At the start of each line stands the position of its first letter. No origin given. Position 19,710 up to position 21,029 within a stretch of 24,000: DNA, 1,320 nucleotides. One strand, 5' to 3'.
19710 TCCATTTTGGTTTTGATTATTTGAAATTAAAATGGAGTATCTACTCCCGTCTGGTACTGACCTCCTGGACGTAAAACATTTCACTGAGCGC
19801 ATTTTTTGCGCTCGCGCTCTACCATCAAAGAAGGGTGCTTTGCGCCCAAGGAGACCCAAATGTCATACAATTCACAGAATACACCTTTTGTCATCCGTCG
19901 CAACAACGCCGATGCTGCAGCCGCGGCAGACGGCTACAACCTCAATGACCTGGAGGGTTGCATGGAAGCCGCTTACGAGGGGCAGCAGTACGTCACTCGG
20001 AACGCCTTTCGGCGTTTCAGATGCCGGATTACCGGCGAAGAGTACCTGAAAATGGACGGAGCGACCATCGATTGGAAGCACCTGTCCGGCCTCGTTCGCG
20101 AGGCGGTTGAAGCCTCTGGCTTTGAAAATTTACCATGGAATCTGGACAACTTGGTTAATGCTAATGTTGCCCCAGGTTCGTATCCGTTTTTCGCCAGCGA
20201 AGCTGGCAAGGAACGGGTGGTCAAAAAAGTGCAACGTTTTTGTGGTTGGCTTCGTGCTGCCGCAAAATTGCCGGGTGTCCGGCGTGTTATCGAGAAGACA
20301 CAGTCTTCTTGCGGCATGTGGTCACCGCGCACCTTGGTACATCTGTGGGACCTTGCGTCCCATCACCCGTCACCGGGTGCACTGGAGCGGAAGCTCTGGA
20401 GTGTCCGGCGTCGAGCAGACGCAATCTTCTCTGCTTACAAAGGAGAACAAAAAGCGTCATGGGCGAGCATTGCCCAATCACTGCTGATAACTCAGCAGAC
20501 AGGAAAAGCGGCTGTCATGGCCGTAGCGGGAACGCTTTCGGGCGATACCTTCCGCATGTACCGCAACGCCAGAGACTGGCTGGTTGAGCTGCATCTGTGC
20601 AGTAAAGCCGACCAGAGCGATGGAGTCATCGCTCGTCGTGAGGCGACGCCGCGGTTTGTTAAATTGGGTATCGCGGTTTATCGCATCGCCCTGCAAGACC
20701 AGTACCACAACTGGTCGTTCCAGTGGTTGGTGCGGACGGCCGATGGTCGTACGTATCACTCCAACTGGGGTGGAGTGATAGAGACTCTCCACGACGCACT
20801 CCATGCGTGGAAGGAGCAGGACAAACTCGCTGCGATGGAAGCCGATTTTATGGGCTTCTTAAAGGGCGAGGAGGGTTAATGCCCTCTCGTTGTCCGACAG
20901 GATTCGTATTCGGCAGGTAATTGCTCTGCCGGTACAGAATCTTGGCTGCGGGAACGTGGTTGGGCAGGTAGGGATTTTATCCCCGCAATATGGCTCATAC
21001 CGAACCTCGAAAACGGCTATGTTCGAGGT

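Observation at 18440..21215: Compositionally foreign patchwork around tRNA-Gly with no recognisable mobility genes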

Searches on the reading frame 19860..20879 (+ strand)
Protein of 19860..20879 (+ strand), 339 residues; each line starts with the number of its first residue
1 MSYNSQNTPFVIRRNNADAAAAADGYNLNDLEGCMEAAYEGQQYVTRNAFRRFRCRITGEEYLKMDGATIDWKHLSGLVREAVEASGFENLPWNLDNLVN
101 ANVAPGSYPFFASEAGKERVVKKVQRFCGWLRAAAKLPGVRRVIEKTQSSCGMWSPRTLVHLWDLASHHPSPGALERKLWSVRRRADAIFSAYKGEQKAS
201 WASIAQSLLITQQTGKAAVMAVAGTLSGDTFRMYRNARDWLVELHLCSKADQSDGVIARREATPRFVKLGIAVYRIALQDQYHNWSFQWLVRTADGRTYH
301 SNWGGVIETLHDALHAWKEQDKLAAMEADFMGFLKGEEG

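Call 7: search_protein_families(library=pfam, proteins=[window:19860-20879:+], max_evalue=1)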
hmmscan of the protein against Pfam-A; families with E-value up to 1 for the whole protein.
window:19860-20879:+ (339 aa): 0 families

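Call 8: search_protein_families(library=phrogs, proteins=[window:19860-20879:+], max_evalue=1)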
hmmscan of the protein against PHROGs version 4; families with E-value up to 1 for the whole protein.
window:19860-20879:+ (339 aa): 0 families

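Call 10: find_homologous_proteins(query=window:19860-20879:+, max_evalue=0.01)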
Query window:19860-20879:+ (339 aa): 23 proteins with E <= 0.01 among 8000 candidates.
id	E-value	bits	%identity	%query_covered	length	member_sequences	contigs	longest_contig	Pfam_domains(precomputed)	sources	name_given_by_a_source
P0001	5.8e-231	784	100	100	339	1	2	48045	-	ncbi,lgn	-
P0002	1.2e-124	434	64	90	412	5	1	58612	-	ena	-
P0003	2.1e-123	430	66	85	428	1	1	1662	-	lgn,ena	-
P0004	3.8e-119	416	64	85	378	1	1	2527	-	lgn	-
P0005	1.3e-80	289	54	74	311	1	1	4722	-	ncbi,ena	-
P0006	1.6e-78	282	47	100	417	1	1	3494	-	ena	-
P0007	5.1e-76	274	47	93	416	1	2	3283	-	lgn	-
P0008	1.5e-73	266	45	93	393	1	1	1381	-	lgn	-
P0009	4.3e-67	245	44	86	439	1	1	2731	-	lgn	-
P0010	1.1e-66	243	44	93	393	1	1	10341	-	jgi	-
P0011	3.8e-66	242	51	68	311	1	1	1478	-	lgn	-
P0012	1.4e-64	237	47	78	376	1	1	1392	-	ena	-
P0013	1.2e-54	204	41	83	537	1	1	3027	-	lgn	-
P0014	2.3e-53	200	42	80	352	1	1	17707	-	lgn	-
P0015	7.1e-53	198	41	86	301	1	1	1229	-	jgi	jgi:hypothetical protein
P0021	3.5e-39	153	39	77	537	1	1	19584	-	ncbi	-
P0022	2.7e-22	98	34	70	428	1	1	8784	-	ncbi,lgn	-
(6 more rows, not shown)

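Call 12: find_encoding_contigs(protein=P0002, flank=6000, max_places=3)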
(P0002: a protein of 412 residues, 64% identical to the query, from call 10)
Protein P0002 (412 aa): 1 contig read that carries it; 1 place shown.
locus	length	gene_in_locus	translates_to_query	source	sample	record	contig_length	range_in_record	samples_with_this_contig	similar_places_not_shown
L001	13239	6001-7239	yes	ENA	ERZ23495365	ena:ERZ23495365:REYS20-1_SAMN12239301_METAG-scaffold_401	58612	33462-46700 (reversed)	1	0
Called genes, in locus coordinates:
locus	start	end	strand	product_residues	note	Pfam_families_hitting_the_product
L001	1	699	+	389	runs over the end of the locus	PF05697:Trigger_N, PF05698:Trigger_C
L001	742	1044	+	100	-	-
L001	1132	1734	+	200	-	PF00574:CLP_protease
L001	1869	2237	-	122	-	-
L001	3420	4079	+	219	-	PF08668:HDOD (faint), PF01966:HD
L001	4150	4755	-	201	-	PF00800:PDT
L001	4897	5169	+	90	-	PF00216:Bac_DNA_binding, PF18291:HU-HIG (weak)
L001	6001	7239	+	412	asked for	-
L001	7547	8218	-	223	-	PF13384:HTH_23 (faint)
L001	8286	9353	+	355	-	PF00089:Trypsin, PF13365:Trypsin_2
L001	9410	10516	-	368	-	PF21088:MS_channel_1st, PF00924:MS_channel_2nd, PF21082:MS_channel_3rd (weak)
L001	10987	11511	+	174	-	-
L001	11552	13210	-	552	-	PF18915:DUF5667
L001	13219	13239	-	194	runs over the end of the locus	PF04542:Sigma70_r2, PF04545:Sigma70_r4 (weak), PF08281:Sigma70_r4_2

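Call 13: find_encoding_contigs(protein=P0001, flank=10000, max_places=3)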
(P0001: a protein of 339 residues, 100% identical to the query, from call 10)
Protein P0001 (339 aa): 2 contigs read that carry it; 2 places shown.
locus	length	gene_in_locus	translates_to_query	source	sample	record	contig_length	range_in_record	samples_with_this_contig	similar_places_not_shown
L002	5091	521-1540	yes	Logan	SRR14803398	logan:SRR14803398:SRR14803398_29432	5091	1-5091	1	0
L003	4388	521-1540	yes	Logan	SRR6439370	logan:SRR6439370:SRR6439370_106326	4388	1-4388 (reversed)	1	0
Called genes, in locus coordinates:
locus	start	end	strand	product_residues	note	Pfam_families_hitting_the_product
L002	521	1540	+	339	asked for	-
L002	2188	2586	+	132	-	PF02021:UPF0102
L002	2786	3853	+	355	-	PF21088:MS_channel_1st, PF00924:MS_channel_2nd, PF21082:MS_channel_3rd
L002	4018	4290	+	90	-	-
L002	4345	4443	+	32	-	-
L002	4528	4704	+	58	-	-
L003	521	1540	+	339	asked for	-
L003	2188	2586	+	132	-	PF02021:UPF0102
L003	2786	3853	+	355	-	PF21088:MS_channel_1st, PF00924:MS_channel_2nd, PF21082:MS_channel_3rd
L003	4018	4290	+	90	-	-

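Call 17: find_encoding_contigs(protein=P0014, flank=6000, max_places=2)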
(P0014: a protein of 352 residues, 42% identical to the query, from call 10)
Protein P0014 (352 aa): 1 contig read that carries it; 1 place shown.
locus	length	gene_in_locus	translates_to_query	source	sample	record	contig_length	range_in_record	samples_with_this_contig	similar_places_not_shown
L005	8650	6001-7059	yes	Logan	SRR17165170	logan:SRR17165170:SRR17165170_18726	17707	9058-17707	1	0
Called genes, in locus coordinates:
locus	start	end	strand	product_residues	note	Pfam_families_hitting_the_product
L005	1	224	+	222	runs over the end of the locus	PF00440:TetR_N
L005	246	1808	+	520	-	PF25919:BSH_CusB (faint), PF00364:Biotin_lipoyl (faint), PF25973:BSH_CzcB (faint), PF25989:YknX_C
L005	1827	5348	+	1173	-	PF00873:ACR_tran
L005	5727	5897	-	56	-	-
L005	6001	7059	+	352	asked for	-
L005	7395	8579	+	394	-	PF02517:Rce1-like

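Call 18: find_encoding_contigs(protein=P0021, flank=6000, max_places=2)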
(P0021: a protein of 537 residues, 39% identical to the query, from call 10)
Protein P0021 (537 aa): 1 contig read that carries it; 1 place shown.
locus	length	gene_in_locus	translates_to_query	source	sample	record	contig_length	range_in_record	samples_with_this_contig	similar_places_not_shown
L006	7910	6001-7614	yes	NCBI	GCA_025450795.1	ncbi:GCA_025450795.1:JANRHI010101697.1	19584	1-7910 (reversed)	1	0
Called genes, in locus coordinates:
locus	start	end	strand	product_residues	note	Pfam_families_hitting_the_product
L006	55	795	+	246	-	-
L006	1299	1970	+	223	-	-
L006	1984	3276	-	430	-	PF01551:Peptidase_M23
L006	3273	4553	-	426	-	PF00749:tRNA-synt_1c, PF19269:Anticodon_2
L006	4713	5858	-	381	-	PF03033:Glyco_transf_28, PF04101:Glyco_tran_28_C, PF06722:EryCIII-like_C (weak)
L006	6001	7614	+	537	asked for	-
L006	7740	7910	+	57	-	?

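Call 19: find_encoding_contigs(protein=P0010, flank=6000, max_places=2)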
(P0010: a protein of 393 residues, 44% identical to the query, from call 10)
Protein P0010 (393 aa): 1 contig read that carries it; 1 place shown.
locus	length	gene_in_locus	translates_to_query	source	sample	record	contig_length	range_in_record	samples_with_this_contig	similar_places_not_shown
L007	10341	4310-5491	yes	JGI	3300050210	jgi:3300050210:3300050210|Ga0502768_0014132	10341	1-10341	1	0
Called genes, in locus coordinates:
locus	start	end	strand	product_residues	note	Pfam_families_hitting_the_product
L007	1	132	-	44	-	?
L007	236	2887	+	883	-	PF00583:Acetyltransf_1 (weak)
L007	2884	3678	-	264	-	PF01978:TrmB (weak)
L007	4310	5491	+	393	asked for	-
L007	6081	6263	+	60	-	-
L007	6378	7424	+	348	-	-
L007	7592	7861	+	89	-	-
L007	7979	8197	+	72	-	-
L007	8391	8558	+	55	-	-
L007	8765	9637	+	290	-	PF00753:Lactamase_B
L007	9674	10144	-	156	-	-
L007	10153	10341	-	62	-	?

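Call 20: find_encoding_contigs(protein=P0022, flank=6000, max_places=2)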
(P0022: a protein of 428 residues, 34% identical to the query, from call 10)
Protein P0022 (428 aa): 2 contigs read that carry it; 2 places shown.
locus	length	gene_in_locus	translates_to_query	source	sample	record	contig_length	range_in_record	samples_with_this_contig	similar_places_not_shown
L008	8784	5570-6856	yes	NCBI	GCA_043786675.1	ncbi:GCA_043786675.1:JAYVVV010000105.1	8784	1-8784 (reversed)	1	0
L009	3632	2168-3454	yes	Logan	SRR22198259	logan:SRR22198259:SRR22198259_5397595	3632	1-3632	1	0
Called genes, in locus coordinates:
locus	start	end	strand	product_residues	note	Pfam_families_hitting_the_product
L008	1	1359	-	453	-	?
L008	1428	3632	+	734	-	-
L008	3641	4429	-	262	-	PF01978:TrmB (weak)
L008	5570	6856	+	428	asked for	-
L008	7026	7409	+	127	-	-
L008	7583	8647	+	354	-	PF08220:HTH_DeoR (faint), PF02661:Fic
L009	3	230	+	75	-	?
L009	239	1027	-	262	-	PF01978:TrmB (weak)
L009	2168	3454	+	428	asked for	-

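Call 27: find_homologous_proteins(query=A1, max_evalue=0.001)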
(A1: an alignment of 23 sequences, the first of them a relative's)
Query A1 (23 sequences) (339 aa, profile of the alignment): 29 proteins with E <= 0.001 among 8000 candidates.
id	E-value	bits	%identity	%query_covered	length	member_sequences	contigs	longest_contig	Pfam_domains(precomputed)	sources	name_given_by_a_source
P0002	5.2e-173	594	64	90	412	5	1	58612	-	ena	-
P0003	3.0e-168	578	66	85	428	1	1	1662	-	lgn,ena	-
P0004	1.1e-165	570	64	85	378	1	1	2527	-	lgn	-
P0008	3.5e-159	548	45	93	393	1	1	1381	-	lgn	-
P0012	7.0e-156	537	47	78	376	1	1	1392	-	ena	-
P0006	1.9e-155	536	47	100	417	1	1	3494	-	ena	-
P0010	7.8e-155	534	44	93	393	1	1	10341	-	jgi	-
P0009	1.3e-148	514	44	86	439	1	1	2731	-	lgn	-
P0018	2.8e-142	493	41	86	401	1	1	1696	-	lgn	-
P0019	1.2e-141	491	41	81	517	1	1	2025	-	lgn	-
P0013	4.8e-141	489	41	83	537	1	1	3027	-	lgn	-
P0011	8.5e-138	478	51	68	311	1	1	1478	-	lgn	-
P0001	5.7e-136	472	100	100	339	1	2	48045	-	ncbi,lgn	-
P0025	2.0e-132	460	40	100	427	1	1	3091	-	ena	-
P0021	2.1e-128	447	39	77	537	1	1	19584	-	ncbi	-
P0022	4.7e-117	410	34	70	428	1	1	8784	-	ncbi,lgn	-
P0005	1.9e-106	375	54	74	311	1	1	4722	-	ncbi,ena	-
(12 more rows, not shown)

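Call 30: search_solved_structures(query=A2, max_evalue=1)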
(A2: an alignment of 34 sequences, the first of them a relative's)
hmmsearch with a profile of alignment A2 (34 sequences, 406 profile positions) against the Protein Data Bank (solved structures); distinct sequences matched with E-value up to 1: 0.

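Call 31: search_protein_families(library=pfam, alignment_id=A2, max_evalue=0.1)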
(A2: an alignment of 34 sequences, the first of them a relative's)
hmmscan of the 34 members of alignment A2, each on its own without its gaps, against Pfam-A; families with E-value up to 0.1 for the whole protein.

A. member 1, P0002 (412 aa): 0 families

B. families by the number of members that match (of 34 scanned): 6 families
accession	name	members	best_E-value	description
PF20011.4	fvmJAB_N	1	0.015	JAB N-terminal domain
PF21205.3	Rep3_C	1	0.042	Initiator Rep protein, WH2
PF00531.28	Death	1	0.07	Death domain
PF03387.19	Herpes_UL46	1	0.08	Herpesvirus UL46 protein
PF10929.13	DUF2811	1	0.086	Protein of unknown function (DUF2811)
PF02727.21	Cu_amine_oxidN2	1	0.09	Copper amine oxidase, N2 domain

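Call 37: predict_structure(alignment_id=A2)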
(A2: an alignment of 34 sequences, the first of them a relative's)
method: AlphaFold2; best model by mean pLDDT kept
length: 412 residues; sequences in the alignment: 34
mean_pLDDT: 91.1   pTM: 0.76
mean pLDDT of the five models: 91.1, 89.7, 89.5, 89.2, 88.3
residues with pLDDT >= 90: 289; 70-90: 106; 50-70: 15; < 50: 2
segments of 3 or more residues with pLDDT < 50: none
pLDDT, mean of each block of 10 residues (from residue 1): 60 79 75 83 70 88 92 97 97 95 92 95 98 98 97 94 97 98 98 92 98 98 96 97 96 92 97 97 90 96 92 96 88 88 90 94 90 86 88 91 86 67
secondary structure, 60 per line:
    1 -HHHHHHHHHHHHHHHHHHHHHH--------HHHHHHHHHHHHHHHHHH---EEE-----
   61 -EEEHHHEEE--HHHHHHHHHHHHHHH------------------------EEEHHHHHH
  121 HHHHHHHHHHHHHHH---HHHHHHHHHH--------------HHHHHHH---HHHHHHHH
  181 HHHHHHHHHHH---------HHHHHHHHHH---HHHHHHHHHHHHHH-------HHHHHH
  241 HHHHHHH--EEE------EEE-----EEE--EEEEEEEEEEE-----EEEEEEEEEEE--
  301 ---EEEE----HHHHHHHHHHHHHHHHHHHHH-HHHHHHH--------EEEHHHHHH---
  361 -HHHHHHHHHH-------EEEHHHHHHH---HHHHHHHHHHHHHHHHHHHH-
elements in order: H2-23 H32-49 E53-55 E62-64 E68-70 H73-87 E112-114 H115-135 H139-148 H163-169 H173-191 H201-210 H214-227 H235-247 E250-252 E259-261 E267-269 E272-282 E288-298 E304-307 H312-332 H334-340 E349-351 H352-357 H362-371 E379-381 H382-388 H392-411

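Call 41: search_protein_representatives(alignment_id=A1)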
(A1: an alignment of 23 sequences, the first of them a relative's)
Query: 23 sequences, 403 profile positions. Proteins with E-value up to 0.001 (for the whole library): 365; up to 1e-10: 269; up to 1e-30: 141. The best 150 are listed.
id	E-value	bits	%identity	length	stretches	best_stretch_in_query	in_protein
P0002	1.7e-173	593.8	-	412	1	1-402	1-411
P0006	6.0e-156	535.9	-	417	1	1-402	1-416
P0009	4.0e-149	513.5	-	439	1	16-396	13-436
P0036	5.8e-148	509.6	-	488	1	32-402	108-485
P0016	1.1e-145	502.2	-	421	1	21-399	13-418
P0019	3.8e-142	490.5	-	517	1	7-402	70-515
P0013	1.5e-141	488.5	-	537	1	1-392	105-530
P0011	2.7e-138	477.8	-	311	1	105-392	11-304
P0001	1.8e-136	471.8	-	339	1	1-335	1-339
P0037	6.1e-133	460.2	-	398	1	26-394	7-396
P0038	2.5e-131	454.8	-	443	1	24-396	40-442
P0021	6.8e-129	446.8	-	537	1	10-402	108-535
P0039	1.4e-128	445.8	-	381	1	18-395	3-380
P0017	7.2e-126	436.9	-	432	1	1-401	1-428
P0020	8.6e-126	436.6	-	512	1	26-399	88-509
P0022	1.5e-117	409.5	-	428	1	1-397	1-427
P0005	6.1e-107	374.5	-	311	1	52-324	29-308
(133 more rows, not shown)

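Call 42: fold_search(model_id=the predicted structure, library=pdb)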
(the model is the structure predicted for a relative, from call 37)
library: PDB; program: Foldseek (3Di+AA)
matches with E <= 10: 199; with E <= 0.001: 0
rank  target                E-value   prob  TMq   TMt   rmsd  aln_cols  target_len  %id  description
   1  9k82_A                1.5e-01  0.44  0.16  0.27  11.3       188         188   17  Cryo-EM structure of designed zinc-induced filament Fiber-n5-Zn1-HEHE-917 (released 2025-10-29)
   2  4k1u_B                8.4e-01  0.13  0.10  0.28  17.8       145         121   14  Crystal structure of delta5-3-ketosteroid isomerase containing Y16F and Y32F mutations (released 2013-07-31)
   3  8iei_B                8.8e-01  0.04  0.10  0.12  28.4       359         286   10  Cryo-EM structure of GPR156A/B of G-protein free GPR156 (local refine) (released 2024-02-14)
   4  3dee                  9.3e-01  0.08  0.15  0.22  13.9       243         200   10  CRYSTAL STRUCTURE OF A PUTATIVE REGULATORY PROTEIN INVOLVED IN TRANSCRIPTION (NGO1945) FROM NEISSERIA GONORRHOEAE FA 109 (released 2008-08-05)
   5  8rtd_Y                1.3e+00  0.11  0.10  0.20  14.7       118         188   11  Stalk-Arches-IMC structure from the fully-assembled R388 type IV secretion system determined by cryo-EM. (released 2024-06-19)
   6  4u17_A                1.3e+00  0.14  0.08  0.25  10.8        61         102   13  Swapped dimer of the human Fyn-SH2 domain (released 2015-07-29)
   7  7yth_B                1.3e+00  0.03  0.10  0.13  21.4       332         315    9  Structure of OCPx1 from Nostoc flagelliforme CCNUN1 (released 2023-06-21)
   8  1vzz_B                1.4e+00  0.07  0.09  0.23  18.2       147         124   16  CRYSTAL STRUCTURE OF MUTANT ENZYME Y32F/D103L OF KETOSTEROID ISOMERASE FROM PSEUDOMONAS PUTIDA BIOTYPE B (released 2004-07-08)
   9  3fzw_A                1.4e+00  0.07  0.09  0.24  18.0       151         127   14  Crystal Structure of Ketosteroid Isomerase D40N-D103N from Pseudomonas putida (pKSI) with bound equilenin (released 2009-06-02)
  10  4fp9_B                1.4e+00  0.04  0.13  0.16  11.9       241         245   14  Human MTERF4-NSUN4 protein complex (released 2012-09-12)
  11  5h3d_B                1.4e+00  0.03  0.09  0.10  42.6       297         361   13  Helical structure of membrane tubules decorated by ACAP1 (BARPH doamin) protein by cryo-electron microscopy and MD sim (released 2019-01-16)
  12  4u17_C                1.5e+00  0.08  0.08  0.20  10.4        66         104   12  Swapped dimer of the human Fyn-SH2 domain (released 2015-07-29)
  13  3wof_D                1.5e+00  0.25  0.09  0.29   5.5        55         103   18  Crystal structure of P23-45 gp39 (6-132) bound to Thermus thermophilus RNA polymerase beta-flap domain (released 2014-03-12)
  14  1mwt_A                1.6e+00  0.06  0.09  0.06  18.1       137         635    7  Structure of penicillin G acyl-Penicillin binding protein 2a from methicillin resistant Staphylococcus aureus strain 2 (released 2002-11-06)
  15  1mws_A                1.7e+00  0.06  0.09  0.06  18.1       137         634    8  Structure of nitrocefin acyl-Penicillin binding protein 2a from methicillin resistant Staphylococcus aureus strain 27r (released 2002-11-06)
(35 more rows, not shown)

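Call 44: find_related_loci(query=A3, collection=genome_contigs, flank=8000)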
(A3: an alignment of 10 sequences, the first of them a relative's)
Query A3 (412 aa) in genome_contigs; peptide patterns used: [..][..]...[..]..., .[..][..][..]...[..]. (x = any residue, [..] = any of these).
404 stretches matched a pattern; 3 encode a relative of the query (tblastn E <= 1e-3); 3 distinct loci.
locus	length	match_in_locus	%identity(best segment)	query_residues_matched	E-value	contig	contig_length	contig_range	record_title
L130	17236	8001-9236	98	1-412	0e+0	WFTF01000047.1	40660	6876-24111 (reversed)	MAG: Patescibacteria group bacterium isolate S139_130 k151_34136, whole genome shotgun sequence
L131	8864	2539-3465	32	121-397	4e-28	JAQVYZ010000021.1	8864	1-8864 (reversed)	MAG: Caldisericia bacterium isolate STF2_161 NODE_25028_length_8864_cov_3.401396_Sandtown_F2, whole genome shotgun seque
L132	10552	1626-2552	32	121-397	4e-28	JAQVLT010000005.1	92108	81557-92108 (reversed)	MAG: Patescibacteria group bacterium isolate STF1_116 NODE_382_length_92108_cov_4.090084_Sandtown_F1, whole genome shotg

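Call 47: fold_search(model_id=the predicted structure, library=viral)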
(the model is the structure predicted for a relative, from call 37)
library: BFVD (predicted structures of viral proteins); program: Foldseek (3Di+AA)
matches with E <= 10: 441; with E <= 0.001: 0
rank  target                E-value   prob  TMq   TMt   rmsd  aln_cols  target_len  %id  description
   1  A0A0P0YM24            7.9e-02  0.15  0.14  0.16  18.3       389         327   11  (no name in the UniProt tables at hand)
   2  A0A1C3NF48            1.7e-01  0.07  0.11  0.11  30.6       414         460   10  (no name in the UniProt tables at hand)
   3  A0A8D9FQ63            1.9e-01  0.20  0.10  0.22  13.9       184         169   12  DUF6576 domain-containing protein [uncultured marine phage]
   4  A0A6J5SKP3            2.0e-01  0.07  0.11  0.10  29.7       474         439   11  Uncharacterized protein [uncultured Caudovirales phage]
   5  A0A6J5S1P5            2.2e-01  0.09  0.12  0.12  19.6       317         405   11  Exodeoxyribonuclease 8, PDDEXK-like domain containing protein [uncultured Caudovirales phage]
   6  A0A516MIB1            2.7e-01  0.28  0.16  0.12  23.9       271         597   10  (no name in the UniProt tables at hand)
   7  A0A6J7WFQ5            2.8e-01  0.16  0.11  0.17  17.6       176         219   14  Uncharacterized protein [uncultured Caudovirales phage]
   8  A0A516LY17            2.8e-01  0.14  0.11  0.20  16.2       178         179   12  (no name in the UniProt tables at hand)
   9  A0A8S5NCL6            2.9e-01  0.23  0.17  0.08  19.8       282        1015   12  Minor tail protein [Siphoviridae sp. ctUse40]
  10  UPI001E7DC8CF         3.1e-01  0.13  0.10  0.20  19.3       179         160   11  (no name look-up for this kind of identifier)
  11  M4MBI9                3.3e-01  0.33  0.11  0.30  14.2       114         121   11  (no name in the UniProt tables at hand)
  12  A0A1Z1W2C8            3.6e-01  0.07  0.12  0.13  21.6       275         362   12  Fusion glycoprotein F0 (Fragment) [Mumps virus genotype G]
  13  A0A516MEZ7            4.0e-01  0.41  0.10  0.34   9.9        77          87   22  (no name in the UniProt tables at hand)
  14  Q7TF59                4.4e-01  0.08  0.14  0.12  18.1       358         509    9  Non-structural protein S6 [Rice dwarf virus]
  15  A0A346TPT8            4.4e-01  0.07  0.09  0.11  19.2       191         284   12  ORF152 [Mythimna unipuncta nucleopolyhedrovirus]
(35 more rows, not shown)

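Call 49: find_related_loci(query=A3, collection=metagenome_contigs, flank=4000)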
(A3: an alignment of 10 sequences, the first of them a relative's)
Query A3 (412 aa) in metagenome_contigs; peptide patterns used: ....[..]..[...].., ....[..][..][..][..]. (x = any residue, [..] = any of these).
598 stretches matched a pattern (row limit reached: there are more); 5 encode a relative of the query (tblastn E <= 1e-3); 5 distinct loci.
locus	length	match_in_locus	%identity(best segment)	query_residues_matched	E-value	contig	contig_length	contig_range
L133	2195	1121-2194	48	1-353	4e-92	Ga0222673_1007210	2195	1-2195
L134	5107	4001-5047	43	48-389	2e-78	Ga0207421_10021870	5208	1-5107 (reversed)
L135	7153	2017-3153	39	37-404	4e-69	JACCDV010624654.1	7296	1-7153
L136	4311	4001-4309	54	118-220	9e-29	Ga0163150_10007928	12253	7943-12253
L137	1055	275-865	34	112-308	3e-28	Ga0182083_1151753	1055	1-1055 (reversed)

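Call 50: find_related_loci(query=A3, collection=viral_contigs, flank=6000)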
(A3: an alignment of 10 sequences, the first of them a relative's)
Query A3 (412 aa) in viral_contigs; peptide patterns used: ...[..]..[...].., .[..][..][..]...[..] (x = any residue, [..] = any of these).
143 stretches matched a pattern, but none encodes a relative of the query by tblastn (E <= 1e-3).
